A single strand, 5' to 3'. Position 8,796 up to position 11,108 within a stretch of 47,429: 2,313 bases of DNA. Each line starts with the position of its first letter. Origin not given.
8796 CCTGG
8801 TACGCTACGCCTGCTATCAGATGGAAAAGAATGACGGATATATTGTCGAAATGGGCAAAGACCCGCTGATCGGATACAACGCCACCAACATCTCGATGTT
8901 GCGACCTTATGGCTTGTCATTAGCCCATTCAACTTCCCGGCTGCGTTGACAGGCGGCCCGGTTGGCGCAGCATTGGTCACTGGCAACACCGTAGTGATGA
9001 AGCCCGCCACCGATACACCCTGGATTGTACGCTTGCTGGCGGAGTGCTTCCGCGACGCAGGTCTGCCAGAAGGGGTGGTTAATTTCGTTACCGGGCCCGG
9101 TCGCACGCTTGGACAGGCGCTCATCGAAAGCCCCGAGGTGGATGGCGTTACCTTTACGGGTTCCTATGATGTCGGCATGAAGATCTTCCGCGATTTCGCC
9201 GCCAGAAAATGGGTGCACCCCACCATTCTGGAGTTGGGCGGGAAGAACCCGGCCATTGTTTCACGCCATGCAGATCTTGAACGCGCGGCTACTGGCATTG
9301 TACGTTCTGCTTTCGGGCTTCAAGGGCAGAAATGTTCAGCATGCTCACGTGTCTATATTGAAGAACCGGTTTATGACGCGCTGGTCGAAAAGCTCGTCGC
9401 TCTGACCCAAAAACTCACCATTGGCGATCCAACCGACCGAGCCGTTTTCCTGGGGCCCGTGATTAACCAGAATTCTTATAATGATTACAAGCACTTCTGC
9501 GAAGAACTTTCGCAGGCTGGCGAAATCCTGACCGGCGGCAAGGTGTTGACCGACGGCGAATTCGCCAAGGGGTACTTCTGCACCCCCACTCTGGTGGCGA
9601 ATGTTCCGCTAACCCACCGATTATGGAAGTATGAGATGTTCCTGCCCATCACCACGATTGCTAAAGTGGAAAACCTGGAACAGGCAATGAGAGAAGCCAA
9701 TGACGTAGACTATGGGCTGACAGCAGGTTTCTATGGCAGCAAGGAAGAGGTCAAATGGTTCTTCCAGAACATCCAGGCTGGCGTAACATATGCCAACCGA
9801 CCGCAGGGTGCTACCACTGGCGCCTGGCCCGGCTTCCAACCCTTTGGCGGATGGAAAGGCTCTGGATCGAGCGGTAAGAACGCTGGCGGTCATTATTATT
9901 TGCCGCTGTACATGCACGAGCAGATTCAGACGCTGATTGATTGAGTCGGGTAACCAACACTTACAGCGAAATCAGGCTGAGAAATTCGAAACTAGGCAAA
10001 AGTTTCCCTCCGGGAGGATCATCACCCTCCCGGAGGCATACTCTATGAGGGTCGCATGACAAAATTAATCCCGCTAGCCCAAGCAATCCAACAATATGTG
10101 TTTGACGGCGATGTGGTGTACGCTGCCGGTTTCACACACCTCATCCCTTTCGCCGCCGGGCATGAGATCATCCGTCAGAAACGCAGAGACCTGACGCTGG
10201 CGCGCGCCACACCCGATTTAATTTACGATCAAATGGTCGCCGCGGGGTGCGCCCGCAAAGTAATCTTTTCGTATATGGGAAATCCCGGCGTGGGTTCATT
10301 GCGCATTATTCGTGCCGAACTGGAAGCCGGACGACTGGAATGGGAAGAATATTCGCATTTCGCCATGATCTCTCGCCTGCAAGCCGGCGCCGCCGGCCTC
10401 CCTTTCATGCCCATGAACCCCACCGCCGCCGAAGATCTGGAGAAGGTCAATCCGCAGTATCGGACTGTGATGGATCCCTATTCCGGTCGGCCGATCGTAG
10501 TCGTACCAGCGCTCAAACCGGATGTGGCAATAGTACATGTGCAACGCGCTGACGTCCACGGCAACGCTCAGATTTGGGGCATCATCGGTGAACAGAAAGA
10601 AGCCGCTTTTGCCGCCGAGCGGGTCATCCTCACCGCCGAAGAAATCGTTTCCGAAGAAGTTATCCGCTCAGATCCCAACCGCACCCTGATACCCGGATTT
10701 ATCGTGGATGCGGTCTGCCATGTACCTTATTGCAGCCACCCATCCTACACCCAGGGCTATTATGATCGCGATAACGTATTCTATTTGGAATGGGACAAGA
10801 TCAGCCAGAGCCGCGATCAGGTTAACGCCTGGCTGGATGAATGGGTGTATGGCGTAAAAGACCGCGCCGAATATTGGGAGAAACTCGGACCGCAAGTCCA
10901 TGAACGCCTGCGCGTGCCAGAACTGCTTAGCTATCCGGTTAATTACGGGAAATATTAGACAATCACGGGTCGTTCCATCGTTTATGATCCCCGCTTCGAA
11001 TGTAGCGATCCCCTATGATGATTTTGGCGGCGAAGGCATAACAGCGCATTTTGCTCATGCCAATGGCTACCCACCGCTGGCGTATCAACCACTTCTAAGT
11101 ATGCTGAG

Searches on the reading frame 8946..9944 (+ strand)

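Call 91: search_protein_families(library=pfam, proteins=[window:8946-9944:+], max_evalue=0.0001)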
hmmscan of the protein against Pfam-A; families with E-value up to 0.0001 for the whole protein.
window:8946-9944:+ (332 aa): 1 family
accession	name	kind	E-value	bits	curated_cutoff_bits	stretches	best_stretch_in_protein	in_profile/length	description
PF00171.27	Aldedh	-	6.6e-100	335.3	23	1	5-324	146-457/461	Aldehyde dehydrogenase family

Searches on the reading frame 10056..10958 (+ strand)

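Call 91: search_protein_families(library=pfam, proteins=[window:10056-10958:+], max_evalue=0.0001)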
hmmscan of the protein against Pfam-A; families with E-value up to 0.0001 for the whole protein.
window:10056-10958:+ (300 aa): 1 family
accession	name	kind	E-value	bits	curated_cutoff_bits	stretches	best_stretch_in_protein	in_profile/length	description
PF01144.29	CoA_trans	-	1.5e-29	103.4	23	1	7-221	4-215/217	Coenzyme A transferase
